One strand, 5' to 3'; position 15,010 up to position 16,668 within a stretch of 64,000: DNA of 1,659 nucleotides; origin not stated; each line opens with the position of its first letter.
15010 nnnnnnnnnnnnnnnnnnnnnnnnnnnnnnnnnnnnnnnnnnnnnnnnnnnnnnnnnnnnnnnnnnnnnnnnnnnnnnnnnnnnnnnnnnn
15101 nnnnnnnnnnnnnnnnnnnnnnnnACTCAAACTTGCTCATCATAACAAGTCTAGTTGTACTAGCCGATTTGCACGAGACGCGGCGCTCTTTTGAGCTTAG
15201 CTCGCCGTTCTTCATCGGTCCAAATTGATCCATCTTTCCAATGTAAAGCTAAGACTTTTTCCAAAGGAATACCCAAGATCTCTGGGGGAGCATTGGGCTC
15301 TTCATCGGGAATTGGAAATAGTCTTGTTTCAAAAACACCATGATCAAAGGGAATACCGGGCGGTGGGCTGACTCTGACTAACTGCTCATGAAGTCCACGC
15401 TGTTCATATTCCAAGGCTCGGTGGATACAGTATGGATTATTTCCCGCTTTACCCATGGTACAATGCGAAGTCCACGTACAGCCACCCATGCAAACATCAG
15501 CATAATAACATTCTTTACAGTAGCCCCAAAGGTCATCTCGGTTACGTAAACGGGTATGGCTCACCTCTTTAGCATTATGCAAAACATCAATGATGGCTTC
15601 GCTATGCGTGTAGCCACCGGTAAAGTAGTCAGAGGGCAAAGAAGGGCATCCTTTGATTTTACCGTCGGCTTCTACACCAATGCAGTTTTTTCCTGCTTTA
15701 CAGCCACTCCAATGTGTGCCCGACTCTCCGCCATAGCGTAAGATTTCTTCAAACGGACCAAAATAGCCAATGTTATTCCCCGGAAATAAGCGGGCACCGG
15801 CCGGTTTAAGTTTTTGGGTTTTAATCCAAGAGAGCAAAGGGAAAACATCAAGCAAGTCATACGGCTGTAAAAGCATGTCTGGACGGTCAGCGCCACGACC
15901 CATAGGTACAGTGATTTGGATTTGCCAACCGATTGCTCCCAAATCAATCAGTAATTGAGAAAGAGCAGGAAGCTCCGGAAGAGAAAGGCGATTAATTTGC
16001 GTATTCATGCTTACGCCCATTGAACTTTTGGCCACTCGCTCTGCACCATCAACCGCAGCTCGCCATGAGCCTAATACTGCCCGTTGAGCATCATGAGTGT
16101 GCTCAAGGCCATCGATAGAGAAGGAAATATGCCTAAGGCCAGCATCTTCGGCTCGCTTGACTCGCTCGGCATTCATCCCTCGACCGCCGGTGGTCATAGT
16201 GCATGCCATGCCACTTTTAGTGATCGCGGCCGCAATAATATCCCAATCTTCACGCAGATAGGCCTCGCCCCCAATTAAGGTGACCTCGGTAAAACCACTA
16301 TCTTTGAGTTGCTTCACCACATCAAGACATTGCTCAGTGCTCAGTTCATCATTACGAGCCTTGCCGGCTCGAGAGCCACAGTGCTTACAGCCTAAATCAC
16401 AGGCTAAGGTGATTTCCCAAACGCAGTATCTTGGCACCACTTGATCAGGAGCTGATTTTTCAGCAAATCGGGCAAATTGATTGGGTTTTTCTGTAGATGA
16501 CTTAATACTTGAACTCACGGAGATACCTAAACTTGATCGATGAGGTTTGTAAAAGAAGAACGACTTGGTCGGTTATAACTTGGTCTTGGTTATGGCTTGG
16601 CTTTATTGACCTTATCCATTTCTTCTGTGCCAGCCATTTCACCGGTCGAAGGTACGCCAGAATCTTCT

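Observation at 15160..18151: Orphan radical SAM/SPASM maturase in an operon with a zinc-ribbon membrane protein and an M15 peptidoglycan peptidase, with no visible precursor peptide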

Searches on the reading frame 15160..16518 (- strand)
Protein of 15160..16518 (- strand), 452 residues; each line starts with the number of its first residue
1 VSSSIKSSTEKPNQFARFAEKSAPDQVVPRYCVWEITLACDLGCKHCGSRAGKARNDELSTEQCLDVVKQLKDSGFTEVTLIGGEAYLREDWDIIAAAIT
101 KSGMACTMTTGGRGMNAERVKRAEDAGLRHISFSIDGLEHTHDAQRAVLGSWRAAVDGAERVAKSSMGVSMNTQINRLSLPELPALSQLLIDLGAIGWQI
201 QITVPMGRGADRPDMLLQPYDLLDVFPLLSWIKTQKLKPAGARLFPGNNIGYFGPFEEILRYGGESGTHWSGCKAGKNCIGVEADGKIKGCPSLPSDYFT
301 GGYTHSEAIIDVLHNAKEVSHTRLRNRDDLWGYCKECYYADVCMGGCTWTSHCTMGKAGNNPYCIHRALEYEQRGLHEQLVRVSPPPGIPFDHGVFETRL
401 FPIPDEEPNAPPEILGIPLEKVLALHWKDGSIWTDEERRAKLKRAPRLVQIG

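Call 3: search_protein_families(library=ncbifam, proteins=[window:15160-16518:-], max_evalue=0.01)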
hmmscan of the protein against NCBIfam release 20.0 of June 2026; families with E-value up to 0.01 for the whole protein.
window:15160-16518:- (452 aa): 59 families (the best 25 are shown)
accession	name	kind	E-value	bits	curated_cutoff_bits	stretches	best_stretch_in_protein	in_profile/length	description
TIGR04103.1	rSAM_nif11_3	equivalog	1.9e-139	464.8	725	1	30-404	5-380/412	nif11-class peptide radical SAM maturase 3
TIGR03913.1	rad_SAM_trio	equivalog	1.1e-130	436.3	591.75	1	14-398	3-386/477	GDL motif peptide-associated radical SAM/SPASM maturase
TIGR04133.1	rSAM_w_lipo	hypoth_equivalog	1.7e-44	152.2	425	1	30-347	24-331/350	TIGR04133 family radical SAM/SPASM protein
TIGR04053.2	TIGR04053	equivalog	6.5e-40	137.5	395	2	29-229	7-210/366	TIGR04053 family radical SAM/SPASM domain-containing protein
TIGR04545.1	rSAM_ahbD_hemeb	equivalog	4.3e-39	134.9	500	1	33-367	3-338/339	heme b synthase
TIGR04055.1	rSAM_NirJ2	equivalog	9.8e-32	110.7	500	1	33-367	3-325/326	putative heme d1 biosynthesis radical SAM protein NirJ2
TIGR04051.1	rSAM_NirJ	equivalog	2.4e-28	99.1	515.45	1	32-194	4-167/354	heme d1 biosynthesis radical SAM protein NirJ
TIGR04546.1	rSAM_ahbC_deAc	equivalog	1.8e-27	96.2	650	1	32-194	41-204/390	12,18-didecarboxysiroheme deacetylase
TIGR04347.1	pseudo_SAM_Halo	equivalog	6.3e-27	94.8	525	1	25-195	34-204/390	TIGR04347 family pseudo-SAM/SPASM protein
TIGR03962.1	mycofact_rSAM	equivalog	1.8e-26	93.1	265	1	32-365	14-332/339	mycofactocin radical SAM maturase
TIGR04054.1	rSAM_NirJ1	equivalog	9.7e-23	80.4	650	1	32-189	38-196/387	putative heme d1 biosynthesis radical SAM protein NirJ1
TIGR02109.1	PQQ_syn_pqqE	equivalog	4.7e-21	75.1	381.35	1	29-202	6-181/358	pyrroloquinoline quinone biosynthesis protein PqqE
TIGR04250.1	SCM_rSAM_ScmE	equivalog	1.2e-20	73.8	400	1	29-370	2-352/358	SynChlorMet cassette radical SAM/SPASM protein ScmE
TIGR04403.1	rSAM_skfB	equivalog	1.5e-20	73.4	300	1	25-211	99-285/402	sporulation killing factor system radical SAM maturase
TIGR04303.1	GeoRSP_rSAM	equivalog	5.2e-19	69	400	1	32-185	7-159/325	GeoRSP system radical SAM/SPASM protein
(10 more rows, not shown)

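Call 4: search_protein_families(library=pfam, proteins=[window:15160-16518:-], max_evalue=0.01)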
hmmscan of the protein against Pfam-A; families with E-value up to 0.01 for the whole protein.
window:15160-16518:- (452 aa): 3 families
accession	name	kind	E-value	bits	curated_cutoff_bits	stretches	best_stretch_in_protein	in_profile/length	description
PF04055.27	Radical_SAM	-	1.6e-17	64.6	29.5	1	35-168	2-142/166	Radical SAM superfamily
PF13353.11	Fer4_12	-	0.0014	19.4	22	1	38-137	13-115/137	4Fe-4S single cluster domain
PF13186.11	SPASM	-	0.0056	17.4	21.5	0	273-338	1-67/67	Iron-sulfur cluster-binding domain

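Call 8: find_homologous_proteins(query=window:15160-16518:-, max_evalue=1e-20)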
Query window:15160-16518:- (452 aa): 7422 proteins with E <= 1e-20 among 8000 candidates; the best 120 are listed.
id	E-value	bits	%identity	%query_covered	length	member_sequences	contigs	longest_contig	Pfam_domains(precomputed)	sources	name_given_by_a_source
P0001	0.0e+0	1029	95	100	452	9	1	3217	PF04055.28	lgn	-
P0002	9.1e-283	956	87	100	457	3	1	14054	PF04055.28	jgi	jgi:radical SAM protein with 4Fe4S-binding SPASM domain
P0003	3.9e-282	954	87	100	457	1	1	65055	PF04055.28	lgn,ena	-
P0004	5.6e-282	954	87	100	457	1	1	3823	PF04055.28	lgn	-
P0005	6.1e-265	897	80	100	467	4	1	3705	PF04055.28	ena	-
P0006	1.7e-264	896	83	98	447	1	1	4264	PF13186.12,PF04055.28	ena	-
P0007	2.7e-258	875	79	99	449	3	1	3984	PF04055.28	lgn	-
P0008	1.8e-257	873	80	99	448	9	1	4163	PF04055.28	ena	-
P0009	4.6e-256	868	80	98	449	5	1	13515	PF04055.28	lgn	-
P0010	1.6e-251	853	79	99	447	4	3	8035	PF04055.28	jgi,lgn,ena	-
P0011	7.0e-231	785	72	98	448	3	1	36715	PF04055.28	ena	-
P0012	1.0e-229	781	72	98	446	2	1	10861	PF04055.28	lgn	-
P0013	1.5e-229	781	71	99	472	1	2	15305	PF04055.28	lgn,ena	-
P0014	1.5e-220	751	70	97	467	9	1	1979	PF04055.28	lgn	-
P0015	1.5e-216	738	72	94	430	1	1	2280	PF04055.28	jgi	jgi:radical SAM protein with 4Fe4S-binding SPASM domain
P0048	8.7e-180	617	60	97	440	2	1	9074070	PF04055.28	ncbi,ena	-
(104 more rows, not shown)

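Call 10: find_encoding_contigs(protein=P0003, flank=8000, max_places=2)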
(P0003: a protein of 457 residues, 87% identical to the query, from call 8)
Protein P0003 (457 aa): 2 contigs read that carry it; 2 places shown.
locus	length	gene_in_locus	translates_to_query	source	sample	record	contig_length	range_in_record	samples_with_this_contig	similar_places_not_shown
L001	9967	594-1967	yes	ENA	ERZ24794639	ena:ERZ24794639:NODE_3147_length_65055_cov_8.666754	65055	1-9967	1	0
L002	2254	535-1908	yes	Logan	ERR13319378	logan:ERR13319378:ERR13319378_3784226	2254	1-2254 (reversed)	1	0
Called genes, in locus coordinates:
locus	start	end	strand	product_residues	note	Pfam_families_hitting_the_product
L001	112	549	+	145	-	-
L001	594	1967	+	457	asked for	PF04055:Radical_SAM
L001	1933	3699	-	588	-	-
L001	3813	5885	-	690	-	PF08245:Mur_ligase_M, PF02875:Mur_ligase_C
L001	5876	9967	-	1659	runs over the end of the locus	-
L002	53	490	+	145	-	-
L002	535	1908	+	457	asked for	PF04055:Radical_SAM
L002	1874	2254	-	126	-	?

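Call 11: find_encoding_contigs(protein=P0048, flank=8000, max_places=2)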
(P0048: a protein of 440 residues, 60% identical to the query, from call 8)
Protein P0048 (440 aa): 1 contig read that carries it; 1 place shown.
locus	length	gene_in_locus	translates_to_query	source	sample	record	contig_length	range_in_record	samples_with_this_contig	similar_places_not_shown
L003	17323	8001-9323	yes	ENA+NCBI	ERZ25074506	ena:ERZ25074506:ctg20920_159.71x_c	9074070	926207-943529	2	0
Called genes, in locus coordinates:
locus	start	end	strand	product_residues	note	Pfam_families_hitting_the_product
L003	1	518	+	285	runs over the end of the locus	PF04085:MreC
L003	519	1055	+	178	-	-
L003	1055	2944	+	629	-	PF03717:PBP_dimer, PF00905:Transpeptidase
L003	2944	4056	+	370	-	PF01098:FTSW_RODA_SPOVE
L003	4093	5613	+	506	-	PF00924:MS_channel_2nd, PF21082:MS_channel_3rd, PF00027:cNMP_binding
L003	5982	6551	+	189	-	PF13640:2OG-FeII_Oxy_3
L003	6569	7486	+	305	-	PF13650:Asp_protease_2, PF13975:gag-asp_proteas, PF13650:Asp_protease_2 (weak)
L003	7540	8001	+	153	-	-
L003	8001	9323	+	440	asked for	PF04055:Radical_SAM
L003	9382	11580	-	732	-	PF00930:DPPIV_N (faint), PF23414:Beta-prop_EML_2 (faint), PF07676:PD40 (faint), PF26550:Tricorn_2nd (weak), PF26549:Tricorn_N, PF23381:Beta-prop_IFT122_1st (weak), PF25174:Beta-prop_THOC3 (weak), PF00326:Peptidase_S9, +4 more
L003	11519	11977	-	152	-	-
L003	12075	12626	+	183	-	-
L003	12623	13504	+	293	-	PF00892:EamA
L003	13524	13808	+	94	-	-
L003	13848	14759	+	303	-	PF03976:PPK2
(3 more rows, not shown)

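Call 12: find_encoding_contigs(protein=P0011, flank=8000, max_places=2)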
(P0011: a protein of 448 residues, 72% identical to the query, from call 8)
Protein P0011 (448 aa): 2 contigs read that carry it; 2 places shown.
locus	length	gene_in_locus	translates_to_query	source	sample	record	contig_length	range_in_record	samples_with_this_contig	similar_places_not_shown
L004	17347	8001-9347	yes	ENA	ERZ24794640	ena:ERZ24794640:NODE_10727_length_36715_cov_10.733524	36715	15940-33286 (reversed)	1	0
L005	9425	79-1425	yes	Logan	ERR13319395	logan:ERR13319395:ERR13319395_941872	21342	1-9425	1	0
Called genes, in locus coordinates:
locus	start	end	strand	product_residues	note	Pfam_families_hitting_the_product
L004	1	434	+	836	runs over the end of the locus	PF14522:Cytochrome_C7 (faint)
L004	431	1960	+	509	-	-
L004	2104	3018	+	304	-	PF01553:Acyltransferase, PF16076:Acyltransf_C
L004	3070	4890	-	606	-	PF02878:PGM_PMM_I, PF02879:PGM_PMM_II, PF02880:PGM_PMM_III, PF00408:PGM_PMM_IV (weak)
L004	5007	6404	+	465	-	PF07690:MFS_1, PF13347:MFS_2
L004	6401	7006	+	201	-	PF00588:SpoU_methylase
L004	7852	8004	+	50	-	-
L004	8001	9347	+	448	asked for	PF04055:Radical_SAM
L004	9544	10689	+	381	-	PF03741:TerC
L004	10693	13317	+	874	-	PF00270:DEAD, PF13401:AAA_22 (weak), PF00271:Helicase_C, PF08482:HrpB_C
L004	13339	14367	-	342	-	-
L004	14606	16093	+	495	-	PF03349:Toluene_X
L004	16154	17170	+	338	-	PF00413:Peptidase_M10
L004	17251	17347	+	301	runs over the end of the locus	PF02666:PS_Dcarbxylase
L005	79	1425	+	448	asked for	PF04055:Radical_SAM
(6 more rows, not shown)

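Call 18: find_related_loci(query=A1, collection=genome_contigs, flank=5000)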
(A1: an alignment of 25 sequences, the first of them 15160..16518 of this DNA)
Query A1 (452 aa) in genome_contigs; peptide patterns used: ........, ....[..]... (x = any residue, [..] = any of these).
599 stretches matched a pattern (row limit reached: there are more); 569 encode a relative of the query (tblastn E <= 1e-3); the best 80 are kept; 80 distinct loci.
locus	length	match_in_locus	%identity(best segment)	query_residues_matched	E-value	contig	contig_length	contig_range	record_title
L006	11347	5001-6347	80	3-451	0e+0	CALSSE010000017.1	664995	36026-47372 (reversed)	MAG: uncultured bacterium isolate O_MB67 genome assembly, contig: contig_22244_O_MB67, whole genome shotgun sequence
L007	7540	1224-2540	64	10-451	0e+0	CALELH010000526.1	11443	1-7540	MAG TPA_asm: uncultured Myxococcales bacterium isolate ERR598995_bin.40_CONCOCT_v1.1_MAG genome assembly, contig: ERZ842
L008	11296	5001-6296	62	5-443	0e+0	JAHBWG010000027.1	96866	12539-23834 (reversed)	MAG: Sandaracinaceae bacterium isolate ACE_MYX11 MYX11_27, whole genome shotgun sequence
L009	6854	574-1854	62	10-443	0e+0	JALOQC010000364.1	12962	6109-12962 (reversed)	MAG: Myxococcota bacterium isolate Prado145 scaffold_27035, whole genome shotgun sequence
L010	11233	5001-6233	62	25-435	0e+0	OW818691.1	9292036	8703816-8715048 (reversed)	metagenome genome assembly, chromosome: 1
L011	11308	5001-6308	60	9-445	1e-180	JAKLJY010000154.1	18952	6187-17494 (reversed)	MAG: Myxococcota bacterium isolate MAG.78 MAG.78-NODE_154_length_18952_cov_6.957934, whole genome shotgun sequence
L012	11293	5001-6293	60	5-443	1e-180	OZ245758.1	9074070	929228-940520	MAG: Polyangiales bacterium isolate 1b4c1a86-0460-4abd-8bdf-cdfbe91d77c6 genome assembly, chromosome: 1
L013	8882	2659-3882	63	29-436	4e-180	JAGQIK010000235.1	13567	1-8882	MAG: Myxococcales bacterium isolate HKST-UBA02 k127_960574, whole genome shotgun sequence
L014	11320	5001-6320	61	10-451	5e-179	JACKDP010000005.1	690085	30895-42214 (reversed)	MAG: Myxococcales bacterium isolate HK-STAS-MYXO-10 HK-STAS-MYXO-10_5, whole genome shotgun sequence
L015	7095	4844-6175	60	9-451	8e-180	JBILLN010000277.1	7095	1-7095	MAG: Bradymonadia bacterium isolate ME2017-08-05_3300034118_group7_bin165 Rohwer_bin1474_scaffold_9438_c1, whole genome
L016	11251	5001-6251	62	29-447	2e-178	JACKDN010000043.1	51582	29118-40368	MAG: Myxococcales bacterium isolate HK-STAS-MYXO-8 HK-STAS-MYXO-8_43, whole genome shotgun sequence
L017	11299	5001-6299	59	5-443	1e-177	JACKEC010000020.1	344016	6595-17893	MAG: Sandaracinaceae bacterium isolate HK-STAS-MYXO-23 HK-STAS-MYXO-23_20, whole genome shotgun sequence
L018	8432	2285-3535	63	29-447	5e-178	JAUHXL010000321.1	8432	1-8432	MAG: bacterium isolate 2_bin.9 NODE_6112_length_8432_cov_3.537869, whole genome shotgun sequence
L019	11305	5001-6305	58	5-443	1e-177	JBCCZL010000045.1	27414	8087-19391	MAG: Myxococcota bacterium isolate P01_F01_bin.34 k141_491712_length_27414_cov_10.0022, whole genome shotgun sequence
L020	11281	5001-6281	59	10-443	3e-177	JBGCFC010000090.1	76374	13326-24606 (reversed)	MAG: Sandaracinaceae bacterium isolate SGMAG-31 contig90, whole genome shotgun sequence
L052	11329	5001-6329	56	1-443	2e-165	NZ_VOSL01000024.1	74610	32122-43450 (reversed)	Lujinxingia vulgaris strain TMQ2 scaffold24, whole genome shotgun sequence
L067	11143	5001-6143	57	29-413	2e-147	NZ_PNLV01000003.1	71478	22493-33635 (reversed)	MAG: Brevundimonas sp. isolate DS1.3.44 DS1_1000158_71478, whole genome shotgun sequence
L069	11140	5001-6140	56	29-407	1e-141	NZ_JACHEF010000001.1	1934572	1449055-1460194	Mesorhizobium sangaii strain DSM 100039 Ga0415300_01, whole genome shotgun sequence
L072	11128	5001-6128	56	29-410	1e-140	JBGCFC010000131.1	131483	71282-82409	MAG: Sandaracinaceae bacterium isolate SGMAG-31 contig131, whole genome shotgun sequence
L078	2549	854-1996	55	30-412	4e-146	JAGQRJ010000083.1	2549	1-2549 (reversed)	MAG: Planctomycetota bacterium isolate HKST-UBA89 k127_186077, whole genome shotgun sequence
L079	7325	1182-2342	53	18-406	8e-138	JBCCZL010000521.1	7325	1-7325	MAG: Myxococcota bacterium isolate P01_F01_bin.34 k141_3288221_length_7325_cov_8.9955, whole genome shotgun sequence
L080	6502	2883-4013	55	26-404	9e-138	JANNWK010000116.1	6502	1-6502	MAG: Myxococcales bacterium isolate VAR_34_metabat_380 VAR_34_k141_125107, whole genome shotgun sequence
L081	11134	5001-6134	53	29-407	2e-137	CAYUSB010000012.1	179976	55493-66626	MAG TPA_asm: uncultured Myxococcaceae bacterium isolate binchicken_co266_258 genome assembly, contig: NODE_171_length_17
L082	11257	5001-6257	50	12-437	2e-137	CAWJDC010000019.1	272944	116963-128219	MAG: uncultured Alphaproteobacteria bacterium isolate MFD09603.bin.2.261 genome assembly, contig: contig_9080, whole gen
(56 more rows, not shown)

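Call 44: search_protein_families(library=ncbifam, proteins=[L069:4935-6281:+, L067:4920-6314:+, L082:4791-6287:+, L072:4824-6143:+, L078:794-2023:+, L079:1026-2354:+, L080:2736-4016:+, L081:4476-6224:+, L052:5001-6329:+, L012:5001-6293:+], max_evalue=1e-60)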
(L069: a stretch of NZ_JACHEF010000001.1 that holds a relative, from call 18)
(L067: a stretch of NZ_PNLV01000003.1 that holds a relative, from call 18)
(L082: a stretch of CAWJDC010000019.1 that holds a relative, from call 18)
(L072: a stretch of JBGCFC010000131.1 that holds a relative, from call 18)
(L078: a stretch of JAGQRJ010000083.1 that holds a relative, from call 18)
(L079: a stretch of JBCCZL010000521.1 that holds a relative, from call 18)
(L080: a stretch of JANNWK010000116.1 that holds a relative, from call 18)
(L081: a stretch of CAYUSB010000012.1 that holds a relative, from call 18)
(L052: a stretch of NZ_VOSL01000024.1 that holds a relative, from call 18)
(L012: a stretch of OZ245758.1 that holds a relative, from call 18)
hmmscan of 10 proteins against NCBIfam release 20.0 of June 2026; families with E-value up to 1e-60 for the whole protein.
L069:4935-6281:+ (448 aa): 2 families
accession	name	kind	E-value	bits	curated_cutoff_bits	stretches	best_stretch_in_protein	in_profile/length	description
TIGR04103.1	rSAM_nif11_3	equivalog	7.8e-145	482.6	725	1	25-401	6-384/412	nif11-class peptide radical SAM maturase 3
TIGR03913.1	rad_SAM_trio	equivalog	3.9e-135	450.9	591.75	1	25-400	20-393/477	GDL motif peptide-associated radical SAM/SPASM maturase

L067:4920-6314:+ (464 aa): 2 families
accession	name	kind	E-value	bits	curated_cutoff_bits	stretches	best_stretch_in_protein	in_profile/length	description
TIGR04103.1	rSAM_nif11_3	equivalog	2.8e-148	493.9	725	1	30-407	6-385/412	nif11-class peptide radical SAM maturase 3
TIGR03913.1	rad_SAM_trio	equivalog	1.1e-133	446.1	591.75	1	28-402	18-390/477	GDL motif peptide-associated radical SAM/SPASM maturase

L082:4791-6287:+ (498 aa): 2 families
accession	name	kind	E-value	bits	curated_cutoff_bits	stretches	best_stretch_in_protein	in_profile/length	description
TIGR04103.1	rSAM_nif11_3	equivalog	1.8e-137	458.4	725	1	86-466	5-392/412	nif11-class peptide radical SAM maturase 3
TIGR03913.1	rad_SAM_trio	equivalog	9.9e-118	393.5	591.75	1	85-453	18-388/477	GDL motif peptide-associated radical SAM/SPASM maturase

L072:4824-6143:+ (439 aa): 2 families
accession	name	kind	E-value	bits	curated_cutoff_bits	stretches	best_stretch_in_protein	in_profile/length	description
TIGR04103.1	rSAM_nif11_3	equivalog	2.9e-161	536.7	725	1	58-430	2-379/412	nif11-class peptide radical SAM maturase 3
TIGR03913.1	rad_SAM_trio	equivalog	1.2e-152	508.7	591.75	1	57-430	15-389/477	GDL motif peptide-associated radical SAM/SPASM maturase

L078:794-2023:+ (409 aa): 2 families
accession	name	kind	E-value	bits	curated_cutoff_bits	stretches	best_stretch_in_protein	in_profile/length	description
TIGR04103.1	rSAM_nif11_3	equivalog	4.3e-166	552.6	725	1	20-402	4-391/412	nif11-class peptide radical SAM maturase 3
TIGR03913.1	rad_SAM_trio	equivalog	1.2e-137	459.2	591.75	1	23-392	21-391/477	GDL motif peptide-associated radical SAM/SPASM maturase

L079:1026-2354:+ (442 aa): 2 families
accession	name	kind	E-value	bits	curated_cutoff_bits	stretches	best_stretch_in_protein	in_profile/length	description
TIGR04103.1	rSAM_nif11_3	equivalog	4e-159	529.7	725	1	62-435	2-380/412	nif11-class peptide radical SAM maturase 3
TIGR03913.1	rad_SAM_trio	equivalog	3.9e-149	497.1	591.75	1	60-434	14-389/477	GDL motif peptide-associated radical SAM/SPASM maturase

L080:2736-4016:+ (426 aa): 2 families
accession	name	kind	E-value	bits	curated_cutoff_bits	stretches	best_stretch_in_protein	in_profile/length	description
TIGR04103.1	rSAM_nif11_3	equivalog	4.7e-158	526.1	725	1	52-424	3-380/412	nif11-class peptide radical SAM maturase 3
TIGR03913.1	rad_SAM_trio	equivalog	1.2e-138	462.5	591.75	1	53-422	18-388/477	GDL motif peptide-associated radical SAM/SPASM maturase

L081:4476-6224:+ (582 aa): 2 families
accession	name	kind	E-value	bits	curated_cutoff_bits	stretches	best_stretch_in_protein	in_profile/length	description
TIGR04103.1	rSAM_nif11_3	equivalog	3.4e-152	506.8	725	1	178-547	6-379/412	nif11-class peptide radical SAM maturase 3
TIGR03913.1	rad_SAM_trio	equivalog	2.3e-145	484.7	591.75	1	172-548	14-390/477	GDL motif peptide-associated radical SAM/SPASM maturase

L052:5001-6329:+ (443 aa): 2 families
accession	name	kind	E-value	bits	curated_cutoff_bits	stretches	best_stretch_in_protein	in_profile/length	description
TIGR03913.1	rad_SAM_trio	equivalog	4.5e-152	506.8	591.75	1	13-406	2-394/477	GDL motif peptide-associated radical SAM/SPASM maturase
TIGR04103.1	rSAM_nif11_3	equivalog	2.5e-149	497.4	725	1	31-405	6-383/412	nif11-class peptide radical SAM maturase 3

L012:5001-6293:+ (431 aa): 2 families
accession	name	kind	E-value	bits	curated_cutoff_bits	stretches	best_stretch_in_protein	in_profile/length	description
TIGR04103.1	rSAM_nif11_3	equivalog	2.6e-143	477.6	725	1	22-392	5-379/412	nif11-class peptide radical SAM maturase 3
TIGR03913.1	rad_SAM_trio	equivalog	1.5e-127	425.9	591.75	1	19-428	16-424/477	GDL motif peptide-associated radical SAM/SPASM maturase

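Call 45: search_solved_structures(query=window:15160-16518:-, max_evalue=0.00001)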
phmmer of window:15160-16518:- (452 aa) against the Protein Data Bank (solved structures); distinct sequences matched with E-value up to 0.00001: 4.
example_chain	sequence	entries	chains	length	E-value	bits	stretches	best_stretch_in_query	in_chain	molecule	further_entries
6efn_A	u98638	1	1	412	4.6e-18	68.4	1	24-211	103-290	Sporulation killing factor maturation protein SkfB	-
6c8v_A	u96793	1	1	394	2e-13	53.1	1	31-203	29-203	Coenzyme PQQ synthesis protein E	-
7vob_C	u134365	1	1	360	1.5e-09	40.4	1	29-214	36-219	Cytosylglucuronate decarboxylase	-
7voc_C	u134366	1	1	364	1.5e-09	40.3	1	29-214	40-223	Cytosylglucuronate decarboxylase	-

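Call 47: search_dna_similar(query=window:15160-16518:-, collection=plasmids, mode=protein, max_evalue=1e-40, max_rows=30)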
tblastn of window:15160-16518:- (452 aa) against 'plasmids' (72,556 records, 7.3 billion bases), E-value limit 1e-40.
Records with a match: 9; places in all: 9; records where one place covers at least 80% of the query: 8.
Best place of each record, by identity: <60% 9.
By first word of the organism name: Azospirillum 3; Tropicibacter 1; Ralstonia 1; Burkholderia 1; Nostoc 1; Aureibacter 1; Agathobacter 1.
By predicted mobility (MOB-suite, as given by PLSDB): non-mobilizable 8; mobilizable 1.
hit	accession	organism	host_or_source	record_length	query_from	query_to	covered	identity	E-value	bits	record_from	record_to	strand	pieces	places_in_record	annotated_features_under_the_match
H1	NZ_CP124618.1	Tropicibacter oceani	pure culture,sediment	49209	12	424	91%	52.8%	2e-135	437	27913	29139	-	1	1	radical SAM protein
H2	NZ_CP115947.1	Ralstonia solanacearum MolK2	Musa sp.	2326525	8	451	98%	44.8%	3e-117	385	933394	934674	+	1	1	record has no annotation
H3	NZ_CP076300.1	Burkholderia pseudomallei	Homo sapiens,blood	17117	16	429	92%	46.4%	2e-115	379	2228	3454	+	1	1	GDL motif peptide-associated radical SAM/SPASM maturase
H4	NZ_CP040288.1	Nostoc sp. C057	Phaeoceros,pure culture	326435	31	432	89%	46.8%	4e-116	381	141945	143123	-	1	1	nif11-class peptide radical SAM maturase 3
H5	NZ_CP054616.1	Azospirillum oryzae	cell culture,soil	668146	4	413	91%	44.9%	1e-108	360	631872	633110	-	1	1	GDL motif peptide-associated radical SAM/SPASM maturase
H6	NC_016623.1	Azospirillum lipoferum 4B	-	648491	4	413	91%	44.7%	1e-107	357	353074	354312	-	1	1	GDL motif peptide-associated radical SAM/SPASM maturase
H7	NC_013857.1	Azospirillum sp. B510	-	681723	7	413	90%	43.7%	2e-107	356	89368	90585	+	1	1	GDL motif peptide-associated radical SAM/SPASM maturase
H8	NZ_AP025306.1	Aureibacter tunicatorum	-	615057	9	397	86%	45.4%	2e-110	365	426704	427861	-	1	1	radical SAM protein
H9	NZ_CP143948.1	Agathobacter rectalis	Homo sapiens,cell culture,fecal sample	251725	33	389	79%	32.7%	8e-57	209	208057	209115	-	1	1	radical SAM protein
